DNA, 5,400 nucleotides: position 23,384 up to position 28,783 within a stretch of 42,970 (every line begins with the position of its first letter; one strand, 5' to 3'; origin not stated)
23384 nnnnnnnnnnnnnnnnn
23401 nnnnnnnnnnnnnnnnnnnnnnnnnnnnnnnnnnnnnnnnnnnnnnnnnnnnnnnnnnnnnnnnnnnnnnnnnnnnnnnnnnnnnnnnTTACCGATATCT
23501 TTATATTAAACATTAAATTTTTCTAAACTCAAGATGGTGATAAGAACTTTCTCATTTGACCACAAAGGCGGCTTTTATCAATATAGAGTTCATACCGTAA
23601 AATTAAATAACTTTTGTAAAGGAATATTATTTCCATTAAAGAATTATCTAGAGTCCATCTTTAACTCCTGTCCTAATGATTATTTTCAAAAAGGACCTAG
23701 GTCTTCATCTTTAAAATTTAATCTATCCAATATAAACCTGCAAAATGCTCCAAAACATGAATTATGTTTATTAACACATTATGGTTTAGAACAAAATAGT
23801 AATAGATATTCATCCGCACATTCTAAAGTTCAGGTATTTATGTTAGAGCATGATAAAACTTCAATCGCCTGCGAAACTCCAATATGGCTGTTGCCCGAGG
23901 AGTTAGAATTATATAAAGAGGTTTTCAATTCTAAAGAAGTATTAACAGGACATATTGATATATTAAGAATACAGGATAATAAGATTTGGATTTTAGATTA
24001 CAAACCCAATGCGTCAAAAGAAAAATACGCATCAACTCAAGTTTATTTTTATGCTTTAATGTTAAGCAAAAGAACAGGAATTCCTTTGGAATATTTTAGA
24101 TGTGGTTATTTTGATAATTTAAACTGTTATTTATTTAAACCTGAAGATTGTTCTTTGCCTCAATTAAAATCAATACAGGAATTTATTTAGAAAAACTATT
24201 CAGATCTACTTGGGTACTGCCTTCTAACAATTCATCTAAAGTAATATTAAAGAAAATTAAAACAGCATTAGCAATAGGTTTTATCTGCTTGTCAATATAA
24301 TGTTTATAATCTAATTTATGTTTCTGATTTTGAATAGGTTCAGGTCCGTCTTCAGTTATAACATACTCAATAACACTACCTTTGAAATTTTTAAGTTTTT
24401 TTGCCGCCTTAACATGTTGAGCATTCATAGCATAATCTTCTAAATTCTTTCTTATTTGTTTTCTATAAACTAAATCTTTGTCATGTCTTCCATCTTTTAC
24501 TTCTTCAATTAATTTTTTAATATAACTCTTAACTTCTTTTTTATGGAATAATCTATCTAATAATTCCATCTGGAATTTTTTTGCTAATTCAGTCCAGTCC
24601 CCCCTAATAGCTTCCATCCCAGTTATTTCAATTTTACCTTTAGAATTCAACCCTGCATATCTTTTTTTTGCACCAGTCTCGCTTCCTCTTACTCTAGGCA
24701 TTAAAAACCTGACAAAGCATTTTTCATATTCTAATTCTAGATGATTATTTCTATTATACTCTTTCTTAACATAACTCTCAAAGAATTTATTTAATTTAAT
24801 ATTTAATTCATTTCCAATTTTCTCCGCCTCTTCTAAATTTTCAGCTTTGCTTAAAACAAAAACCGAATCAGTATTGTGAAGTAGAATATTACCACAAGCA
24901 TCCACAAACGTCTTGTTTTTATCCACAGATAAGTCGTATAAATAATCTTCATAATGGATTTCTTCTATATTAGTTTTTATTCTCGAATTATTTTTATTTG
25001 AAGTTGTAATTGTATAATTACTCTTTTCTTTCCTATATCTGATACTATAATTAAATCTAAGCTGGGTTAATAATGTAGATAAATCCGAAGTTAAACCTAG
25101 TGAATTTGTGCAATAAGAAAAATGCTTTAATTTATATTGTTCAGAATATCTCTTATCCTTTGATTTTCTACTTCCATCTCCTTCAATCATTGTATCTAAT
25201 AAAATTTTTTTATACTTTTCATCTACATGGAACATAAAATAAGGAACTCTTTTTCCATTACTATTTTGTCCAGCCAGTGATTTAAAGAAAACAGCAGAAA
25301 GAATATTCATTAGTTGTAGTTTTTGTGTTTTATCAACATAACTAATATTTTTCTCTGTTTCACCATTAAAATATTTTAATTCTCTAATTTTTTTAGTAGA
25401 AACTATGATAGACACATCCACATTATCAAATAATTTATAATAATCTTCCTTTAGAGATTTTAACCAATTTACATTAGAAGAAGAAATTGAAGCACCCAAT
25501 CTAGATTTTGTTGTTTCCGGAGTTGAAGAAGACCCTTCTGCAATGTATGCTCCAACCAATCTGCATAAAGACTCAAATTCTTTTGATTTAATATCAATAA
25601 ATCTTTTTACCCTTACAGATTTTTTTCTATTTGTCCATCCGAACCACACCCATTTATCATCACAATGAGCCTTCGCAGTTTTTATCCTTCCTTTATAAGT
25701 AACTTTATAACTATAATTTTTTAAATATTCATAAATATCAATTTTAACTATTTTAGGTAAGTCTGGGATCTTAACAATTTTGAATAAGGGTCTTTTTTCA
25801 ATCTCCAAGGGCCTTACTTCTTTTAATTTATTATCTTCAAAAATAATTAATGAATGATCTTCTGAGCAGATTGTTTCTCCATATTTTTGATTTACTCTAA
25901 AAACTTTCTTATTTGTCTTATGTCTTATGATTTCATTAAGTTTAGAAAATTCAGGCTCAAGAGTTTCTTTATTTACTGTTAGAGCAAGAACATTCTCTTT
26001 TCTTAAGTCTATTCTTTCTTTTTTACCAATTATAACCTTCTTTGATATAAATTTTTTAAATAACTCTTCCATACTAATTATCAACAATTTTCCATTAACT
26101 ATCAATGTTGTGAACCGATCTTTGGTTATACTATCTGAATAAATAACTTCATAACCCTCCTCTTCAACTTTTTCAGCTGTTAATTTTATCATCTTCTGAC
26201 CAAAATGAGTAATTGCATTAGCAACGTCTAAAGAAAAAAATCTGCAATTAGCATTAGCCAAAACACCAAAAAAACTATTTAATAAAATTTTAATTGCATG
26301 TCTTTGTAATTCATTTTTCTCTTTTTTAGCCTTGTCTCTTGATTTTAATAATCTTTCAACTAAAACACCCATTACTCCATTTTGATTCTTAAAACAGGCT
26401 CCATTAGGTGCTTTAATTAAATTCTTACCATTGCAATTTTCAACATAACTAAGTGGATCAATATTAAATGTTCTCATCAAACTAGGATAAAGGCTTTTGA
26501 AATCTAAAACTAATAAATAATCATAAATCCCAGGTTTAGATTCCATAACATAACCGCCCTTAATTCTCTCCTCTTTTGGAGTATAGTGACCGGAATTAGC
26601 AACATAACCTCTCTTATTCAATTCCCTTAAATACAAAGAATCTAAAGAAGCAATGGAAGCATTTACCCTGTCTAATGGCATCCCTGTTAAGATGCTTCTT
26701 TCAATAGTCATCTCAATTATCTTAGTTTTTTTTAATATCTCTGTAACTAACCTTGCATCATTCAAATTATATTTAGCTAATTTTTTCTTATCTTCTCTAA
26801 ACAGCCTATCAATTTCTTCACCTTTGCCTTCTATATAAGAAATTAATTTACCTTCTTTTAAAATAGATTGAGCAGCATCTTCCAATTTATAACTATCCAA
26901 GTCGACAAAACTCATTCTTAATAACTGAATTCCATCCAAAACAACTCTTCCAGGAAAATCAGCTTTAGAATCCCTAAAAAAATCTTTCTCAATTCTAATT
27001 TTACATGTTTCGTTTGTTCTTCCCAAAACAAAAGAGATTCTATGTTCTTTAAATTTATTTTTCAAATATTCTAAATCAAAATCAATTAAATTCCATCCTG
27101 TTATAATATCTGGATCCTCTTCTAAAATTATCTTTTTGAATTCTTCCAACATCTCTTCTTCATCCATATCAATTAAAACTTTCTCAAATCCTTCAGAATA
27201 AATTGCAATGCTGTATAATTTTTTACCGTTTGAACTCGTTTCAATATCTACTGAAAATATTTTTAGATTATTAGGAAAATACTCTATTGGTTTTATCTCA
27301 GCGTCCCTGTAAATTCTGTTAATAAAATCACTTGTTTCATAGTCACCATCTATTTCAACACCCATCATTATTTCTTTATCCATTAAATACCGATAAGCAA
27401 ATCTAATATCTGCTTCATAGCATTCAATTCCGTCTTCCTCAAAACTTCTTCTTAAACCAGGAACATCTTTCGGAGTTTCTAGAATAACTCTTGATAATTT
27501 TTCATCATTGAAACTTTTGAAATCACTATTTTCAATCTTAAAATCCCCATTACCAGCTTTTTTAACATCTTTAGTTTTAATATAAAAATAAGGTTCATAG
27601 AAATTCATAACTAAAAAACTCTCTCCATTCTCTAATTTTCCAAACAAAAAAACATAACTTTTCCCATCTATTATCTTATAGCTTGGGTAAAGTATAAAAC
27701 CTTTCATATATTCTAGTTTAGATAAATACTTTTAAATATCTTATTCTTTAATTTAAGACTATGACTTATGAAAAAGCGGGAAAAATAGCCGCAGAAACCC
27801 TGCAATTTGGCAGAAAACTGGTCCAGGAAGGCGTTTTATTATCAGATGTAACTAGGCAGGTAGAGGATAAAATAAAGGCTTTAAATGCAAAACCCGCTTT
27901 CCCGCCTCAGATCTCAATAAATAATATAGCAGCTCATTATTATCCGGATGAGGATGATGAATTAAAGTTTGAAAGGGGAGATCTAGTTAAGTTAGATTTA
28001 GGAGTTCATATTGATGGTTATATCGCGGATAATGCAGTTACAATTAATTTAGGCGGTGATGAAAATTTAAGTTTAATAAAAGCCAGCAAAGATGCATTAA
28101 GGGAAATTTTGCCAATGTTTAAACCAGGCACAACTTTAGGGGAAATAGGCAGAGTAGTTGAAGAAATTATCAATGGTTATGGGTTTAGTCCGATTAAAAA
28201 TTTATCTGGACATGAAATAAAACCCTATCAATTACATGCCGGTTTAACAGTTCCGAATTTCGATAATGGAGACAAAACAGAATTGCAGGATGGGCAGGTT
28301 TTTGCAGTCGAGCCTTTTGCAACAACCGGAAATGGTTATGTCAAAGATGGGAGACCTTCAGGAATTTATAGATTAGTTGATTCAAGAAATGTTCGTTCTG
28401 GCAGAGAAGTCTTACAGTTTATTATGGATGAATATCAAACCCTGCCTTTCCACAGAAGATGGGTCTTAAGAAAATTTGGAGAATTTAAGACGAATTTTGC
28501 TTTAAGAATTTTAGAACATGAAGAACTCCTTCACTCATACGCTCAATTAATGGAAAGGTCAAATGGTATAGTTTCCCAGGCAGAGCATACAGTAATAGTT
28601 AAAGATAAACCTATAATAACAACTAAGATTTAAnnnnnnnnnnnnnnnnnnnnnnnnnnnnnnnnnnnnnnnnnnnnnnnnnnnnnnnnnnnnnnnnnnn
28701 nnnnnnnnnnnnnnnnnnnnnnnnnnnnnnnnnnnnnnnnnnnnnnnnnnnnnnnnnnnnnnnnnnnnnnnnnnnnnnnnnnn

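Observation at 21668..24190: Very AT-rich HTH / double-endonuclease / wHTH / Cas4-like nuclease operon wedged between fen and polB: candidate uncharacterised defence or mobile module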

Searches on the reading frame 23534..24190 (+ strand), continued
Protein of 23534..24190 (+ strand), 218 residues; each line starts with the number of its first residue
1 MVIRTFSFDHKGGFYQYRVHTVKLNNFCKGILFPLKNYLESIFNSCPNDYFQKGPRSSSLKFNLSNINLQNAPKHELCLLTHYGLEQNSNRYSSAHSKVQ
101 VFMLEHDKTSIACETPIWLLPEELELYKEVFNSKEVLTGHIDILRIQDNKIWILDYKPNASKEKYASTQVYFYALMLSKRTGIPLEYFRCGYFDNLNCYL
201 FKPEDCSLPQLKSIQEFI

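Call 51: search_protein_families(library=pfam, proteins=[L020:8164-8823:-, L020:9419-9919:+, L039:8376-8888:+, L028:3319-3798:+, L029:8096-8716:-, L029:8703-9224:-, L031:1854-2342:-, L063:9342-9908:-], max_evalue=0.001)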
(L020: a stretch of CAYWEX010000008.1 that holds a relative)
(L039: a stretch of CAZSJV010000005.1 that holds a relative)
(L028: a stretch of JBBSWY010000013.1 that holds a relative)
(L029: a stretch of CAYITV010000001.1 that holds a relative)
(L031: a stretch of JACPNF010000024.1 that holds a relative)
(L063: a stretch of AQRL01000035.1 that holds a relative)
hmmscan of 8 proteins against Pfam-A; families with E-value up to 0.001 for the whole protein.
L020:8164-8823:- (219 aa): 0 families

L020:9419-9919:+ (166 aa): 1 family
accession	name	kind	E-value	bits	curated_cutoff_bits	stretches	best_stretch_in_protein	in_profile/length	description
PF01936.24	NYN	-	3.4e-37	128.6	24.2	1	8-157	1-145/145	NYN domain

L039:8376-8888:+ (170 aa): 0 families

L028:3319-3798:+ (159 aa): 0 families

L029:8096-8716:- (206 aa): 3 families
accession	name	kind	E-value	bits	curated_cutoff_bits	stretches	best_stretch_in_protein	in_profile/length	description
PF18765.7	Polbeta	-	9.6e-11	42.1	26.9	1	24-117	10-91/93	Polymerase beta, Nucleotidyltransferase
PF01909.29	NTP_transf_2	-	1.5e-08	35.3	21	1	27-71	14-47/93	Nucleotidyltransferase domain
PF22600.2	MTPAP-like_central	-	0.0002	21.9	27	1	27-66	40-76/139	Poly(A) RNA polymerase, mitochondrial-like, central palm domain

L029:8703-9224:- (173 aa): 0 families

L031:1854-2342:- (162 aa): 0 families

L063:9342-9908:- (188 aa): 1 family
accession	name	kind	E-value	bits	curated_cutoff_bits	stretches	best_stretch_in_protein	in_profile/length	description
PF07690.21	MFS_1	-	1e-22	81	33.4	1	10-182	3-177/347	Major Facilitator Superfamily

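Call 52: predict_structure(alignment_id=A2)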
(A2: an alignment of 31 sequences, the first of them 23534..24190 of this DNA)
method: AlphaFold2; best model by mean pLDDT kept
length: 218 residues; sequences in the alignment: 31
mean_pLDDT: 93.3   pTM: 0.90
mean pLDDT of the five models: 93.3, 93.1, 92.5, 91.6, 91.1
residues with pLDDT >= 90: 181; 70-90: 27; 50-70: 3; < 50: 7
segments of 3 or more residues with pLDDT < 50: 212-218
pLDDT, mean of each block of 10 residues (from residue 1): 92 94 97 98 96 91 90 94 97 96 97 98 91 95 98 97 95 98 98 97 86 47
secondary structure, 60 per line:
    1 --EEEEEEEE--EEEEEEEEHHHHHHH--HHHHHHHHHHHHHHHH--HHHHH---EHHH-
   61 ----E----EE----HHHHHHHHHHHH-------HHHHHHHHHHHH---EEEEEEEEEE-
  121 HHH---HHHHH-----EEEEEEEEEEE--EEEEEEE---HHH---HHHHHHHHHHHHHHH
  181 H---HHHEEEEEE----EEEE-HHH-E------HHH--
elements in order: E3-10 E13-20 H21-27 H30-45 H48-52 H76-87 H95-106 E110-119 H127-131 E137-147 E150-156 H166-181 E188-193 E198-201

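Call 55: fold_search(model_id=the predicted structure, library=pdb)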
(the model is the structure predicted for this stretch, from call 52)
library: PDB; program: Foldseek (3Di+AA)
matches with E <= 10: 486; with E <= 0.001: 4
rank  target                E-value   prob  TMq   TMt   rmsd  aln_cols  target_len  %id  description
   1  3u44_A                1.6e-04  1.00  0.34  0.08   6.7       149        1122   19  Crystal structure of AddAB-DNA complex (released 2012-03-21)
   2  4cei_A                3.3e-04  0.99  0.34  0.08  17.1       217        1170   14  Crystal structure of ADPNP-bound AddAB with a forked DNA substrate (released 2014-03-12)
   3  4ceh_A                3.5e-04  0.99  0.34  0.08  19.7       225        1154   13  Crystal structure of AddAB with a forked DNA substrate (released 2014-03-12)
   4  4cej_A                5.4e-04  1.00  0.32  0.08   7.6       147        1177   19  Crystal structure of AddAB-DNA-ADPNP complex at 3 Angstrom resolution (released 2014-03-12)
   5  7lw8_A                3.2e-03  0.80  0.23  0.20  14.6       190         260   13  Human Exonuclease 5 crystal structure in complex with a ssDNA (released 2021-07-14)
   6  7lwa_A                3.6e-03  0.72  0.26  0.22  14.8       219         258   12  Human Exonuclease 5 crystal structure (T88E) in complex with ssDNA and Mg (released 2021-07-14)
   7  9kqh_A                4.0e-03  0.97  0.35  0.12  10.1       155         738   14  Crystal structure of Finegoldia magna DinG in complex with ssDNA and ADPNP (released 2025-12-03)
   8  7mr0_B                4.0e-03  0.87  0.29  0.08   8.6       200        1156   11  Cryo-EM structure of RecBCD with docked RecBNuc and flexible RecD (released 2021-07-28)
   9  4ic1_B                4.3e-03  0.95  0.35  0.37  12.1       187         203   11  Crystal structure of SSO0001 (released 2013-01-16)
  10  6sjb_B                5.2e-03  0.93  0.33  0.09  11.4       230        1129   12  Cryo-EM structure of the RecBCD Chi recognised complex (released 2020-01-01)
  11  5ld2_B                7.0e-03  0.57  0.28  0.08  13.3       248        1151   12  Cryo-EM structure of RecBCD+DNA complex revealing activated nuclease domain (released 2016-10-05)
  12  8b1t_B                7.5e-03  0.60  0.28  0.07  14.3       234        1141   12  RecBCD-DNA in complex with the phage protein Abc2 (released 2022-12-28)
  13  7lw9_A                1.0e-02  0.41  0.24  0.20  18.6       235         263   11  Human Exonuclease 5 crystal structure in complex with ssDNA, Sm, and Na (released 2021-07-14)
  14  8b1r_B                1.1e-02  0.41  0.24  0.05  17.7       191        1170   14  RecBCD in complex with the phage protein gp5.9 (released 2022-12-28)
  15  3h4r                  2.1e-02  0.66  0.28  0.28   7.6       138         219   14  Crystal structure of E. coli RecE exonuclease (released 2009-05-26)
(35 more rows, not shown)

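Call 69: search_protein_families(library=phrogs, proteins=[window:23534-24190:+], max_evalue=0.1)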
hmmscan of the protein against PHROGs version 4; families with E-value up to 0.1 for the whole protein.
window:23534-24190:+ (218 aa): 4 families
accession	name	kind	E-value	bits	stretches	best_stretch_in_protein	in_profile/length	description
phrog_298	-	DNA, RNA and nucleotide metabolism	1.9e-05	25.1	1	131-185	160-219/293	exonuclease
phrog_1218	-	DNA, RNA and nucleotide metabolism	0.00057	20.2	1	126-186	136-199/364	exonuclease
phrog_1706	-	DNA, RNA and nucleotide metabolism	0.046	14.2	1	95-180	91-176/293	CRISPR/Cas system associated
phrog_69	-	DNA, RNA and nucleotide metabolism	0.073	13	1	136-200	205-273/501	exonuclease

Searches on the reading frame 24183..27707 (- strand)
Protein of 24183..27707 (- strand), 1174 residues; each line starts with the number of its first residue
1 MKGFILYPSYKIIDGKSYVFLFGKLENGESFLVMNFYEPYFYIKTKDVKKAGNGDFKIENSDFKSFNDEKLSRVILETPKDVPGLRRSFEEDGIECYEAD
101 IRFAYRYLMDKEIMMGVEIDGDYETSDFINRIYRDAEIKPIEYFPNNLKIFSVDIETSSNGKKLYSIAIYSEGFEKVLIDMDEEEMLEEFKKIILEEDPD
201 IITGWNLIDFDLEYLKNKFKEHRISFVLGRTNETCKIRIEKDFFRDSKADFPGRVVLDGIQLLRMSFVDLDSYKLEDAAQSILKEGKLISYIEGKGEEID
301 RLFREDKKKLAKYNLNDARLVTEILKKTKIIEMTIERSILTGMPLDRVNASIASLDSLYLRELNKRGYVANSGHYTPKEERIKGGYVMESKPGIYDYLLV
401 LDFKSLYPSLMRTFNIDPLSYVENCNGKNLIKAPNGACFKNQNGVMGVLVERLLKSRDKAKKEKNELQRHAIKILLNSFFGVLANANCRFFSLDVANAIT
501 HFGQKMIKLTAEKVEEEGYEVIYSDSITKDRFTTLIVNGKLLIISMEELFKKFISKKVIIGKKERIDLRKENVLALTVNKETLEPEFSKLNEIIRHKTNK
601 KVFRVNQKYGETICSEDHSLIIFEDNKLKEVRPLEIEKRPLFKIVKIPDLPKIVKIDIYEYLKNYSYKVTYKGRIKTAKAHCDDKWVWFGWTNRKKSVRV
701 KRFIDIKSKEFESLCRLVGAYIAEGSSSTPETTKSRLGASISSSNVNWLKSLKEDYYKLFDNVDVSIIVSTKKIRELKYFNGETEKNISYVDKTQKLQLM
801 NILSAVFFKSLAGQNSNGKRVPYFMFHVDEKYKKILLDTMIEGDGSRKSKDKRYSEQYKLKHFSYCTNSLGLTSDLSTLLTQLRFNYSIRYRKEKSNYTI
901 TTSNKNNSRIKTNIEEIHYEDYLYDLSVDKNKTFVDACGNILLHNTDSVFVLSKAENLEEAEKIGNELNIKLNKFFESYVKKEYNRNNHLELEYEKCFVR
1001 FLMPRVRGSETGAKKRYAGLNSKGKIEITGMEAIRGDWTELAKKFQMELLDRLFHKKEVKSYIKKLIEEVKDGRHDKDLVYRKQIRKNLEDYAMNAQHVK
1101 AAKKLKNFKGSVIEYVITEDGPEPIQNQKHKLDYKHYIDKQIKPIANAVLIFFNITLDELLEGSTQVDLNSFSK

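Call 91: search_protein_families(library=pfam, proteins=[window:24183-27707:-], max_evalue=0.00001)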
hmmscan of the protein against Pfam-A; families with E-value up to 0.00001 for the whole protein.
window:24183-27707:- (1174 aa): 3 families
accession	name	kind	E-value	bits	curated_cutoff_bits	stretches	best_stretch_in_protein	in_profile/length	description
PF00136.26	DNA_pol_B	-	9.4e-35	120.7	23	2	357-519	17-203/453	DNA polymerase family B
PF03104.25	DNA_pol_B_exo1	-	3.6e-17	63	23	1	172-276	133-240/242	DNA polymerase family B, exonuclease domain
PF14890.11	Intein_splicing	-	4.5e-09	36.7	35.8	1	546-945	12-155/155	Intein splicing domain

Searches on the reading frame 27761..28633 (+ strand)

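Call 91: search_protein_families(library=pfam, proteins=[window:27761-28633:+], max_evalue=0.00001)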
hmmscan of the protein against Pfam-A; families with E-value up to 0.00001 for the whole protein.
window:27761-28633:+ (290 aa): 1 family
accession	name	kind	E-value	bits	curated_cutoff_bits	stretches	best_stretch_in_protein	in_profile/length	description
PF00557.29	Peptidase_M24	-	1.6e-30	106.9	23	1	3-203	3-190/208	Metallopeptidase family M24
